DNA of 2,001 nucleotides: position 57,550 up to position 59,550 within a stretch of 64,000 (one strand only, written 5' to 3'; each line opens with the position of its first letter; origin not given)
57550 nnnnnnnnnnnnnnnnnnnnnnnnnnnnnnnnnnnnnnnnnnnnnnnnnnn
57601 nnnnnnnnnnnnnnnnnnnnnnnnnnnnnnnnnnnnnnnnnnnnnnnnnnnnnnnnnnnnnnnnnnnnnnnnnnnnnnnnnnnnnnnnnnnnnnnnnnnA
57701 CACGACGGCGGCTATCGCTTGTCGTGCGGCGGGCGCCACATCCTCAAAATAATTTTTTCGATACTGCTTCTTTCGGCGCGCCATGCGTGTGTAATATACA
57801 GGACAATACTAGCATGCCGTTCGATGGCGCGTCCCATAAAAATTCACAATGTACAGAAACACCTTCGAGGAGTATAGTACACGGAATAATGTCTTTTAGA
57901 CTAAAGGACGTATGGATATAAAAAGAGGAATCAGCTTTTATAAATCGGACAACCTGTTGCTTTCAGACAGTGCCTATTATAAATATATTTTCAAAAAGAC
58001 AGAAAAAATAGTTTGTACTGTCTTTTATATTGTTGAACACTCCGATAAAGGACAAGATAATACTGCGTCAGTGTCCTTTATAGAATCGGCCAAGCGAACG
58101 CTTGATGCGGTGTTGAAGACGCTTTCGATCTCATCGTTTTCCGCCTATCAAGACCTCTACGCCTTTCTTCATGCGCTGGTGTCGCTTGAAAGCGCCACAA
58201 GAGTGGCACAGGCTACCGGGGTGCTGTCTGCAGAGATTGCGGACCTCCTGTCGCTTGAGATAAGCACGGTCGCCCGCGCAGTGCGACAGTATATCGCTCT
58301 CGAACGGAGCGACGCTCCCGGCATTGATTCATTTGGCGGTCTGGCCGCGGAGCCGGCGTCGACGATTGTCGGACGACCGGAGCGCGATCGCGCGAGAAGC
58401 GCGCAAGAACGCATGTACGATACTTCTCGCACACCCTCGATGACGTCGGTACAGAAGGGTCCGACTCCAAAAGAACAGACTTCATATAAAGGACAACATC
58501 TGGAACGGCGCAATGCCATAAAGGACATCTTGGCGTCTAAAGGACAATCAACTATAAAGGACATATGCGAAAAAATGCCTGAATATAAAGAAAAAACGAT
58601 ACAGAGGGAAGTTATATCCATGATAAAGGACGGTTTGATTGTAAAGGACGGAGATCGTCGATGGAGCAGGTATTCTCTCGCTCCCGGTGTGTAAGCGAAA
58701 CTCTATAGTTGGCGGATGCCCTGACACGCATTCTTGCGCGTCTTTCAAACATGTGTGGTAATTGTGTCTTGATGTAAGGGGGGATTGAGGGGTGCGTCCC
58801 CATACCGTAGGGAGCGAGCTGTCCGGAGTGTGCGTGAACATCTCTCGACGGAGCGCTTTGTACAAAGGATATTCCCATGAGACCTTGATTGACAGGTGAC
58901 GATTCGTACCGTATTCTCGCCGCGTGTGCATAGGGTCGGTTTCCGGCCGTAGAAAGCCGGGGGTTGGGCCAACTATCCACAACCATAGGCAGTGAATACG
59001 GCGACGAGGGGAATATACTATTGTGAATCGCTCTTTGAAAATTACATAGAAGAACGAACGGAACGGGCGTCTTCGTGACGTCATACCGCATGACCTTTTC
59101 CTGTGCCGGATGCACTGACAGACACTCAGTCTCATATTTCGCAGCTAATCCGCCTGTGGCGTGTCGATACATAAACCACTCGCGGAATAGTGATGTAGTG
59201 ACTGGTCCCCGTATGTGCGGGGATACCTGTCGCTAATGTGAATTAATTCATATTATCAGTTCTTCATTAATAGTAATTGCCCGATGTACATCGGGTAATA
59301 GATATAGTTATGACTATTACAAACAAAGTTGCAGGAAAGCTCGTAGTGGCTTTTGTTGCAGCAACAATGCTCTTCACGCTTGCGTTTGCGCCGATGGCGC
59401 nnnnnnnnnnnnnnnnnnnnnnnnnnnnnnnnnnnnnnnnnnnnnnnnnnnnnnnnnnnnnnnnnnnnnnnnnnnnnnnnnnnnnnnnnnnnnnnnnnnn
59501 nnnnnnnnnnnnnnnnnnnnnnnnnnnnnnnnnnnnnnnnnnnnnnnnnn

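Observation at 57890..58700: Array of nine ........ motifs, in two codon phases, inside an AT-rich gene for a putative wHTH protein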

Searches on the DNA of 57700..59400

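Call 24: search_rna_families(source=window, start=57700, end=59400, threshold=evalue, max_evalue=10)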
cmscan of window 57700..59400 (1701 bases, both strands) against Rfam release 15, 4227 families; matches with E-value up to 10: 2.
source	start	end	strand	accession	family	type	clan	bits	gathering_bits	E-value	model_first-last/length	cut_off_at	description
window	59234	59303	-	RF04335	Plastid-rpl20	Cis-reg;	-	24.8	53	0.9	1-80/80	no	Plastid-rpl20 3UTR RNA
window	59219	59249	+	RF02470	Ms_IGR-8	Gene; sRNA;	-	13.8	44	7.5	1-63/63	no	Mycobacterium sRNA Ms_IGR-8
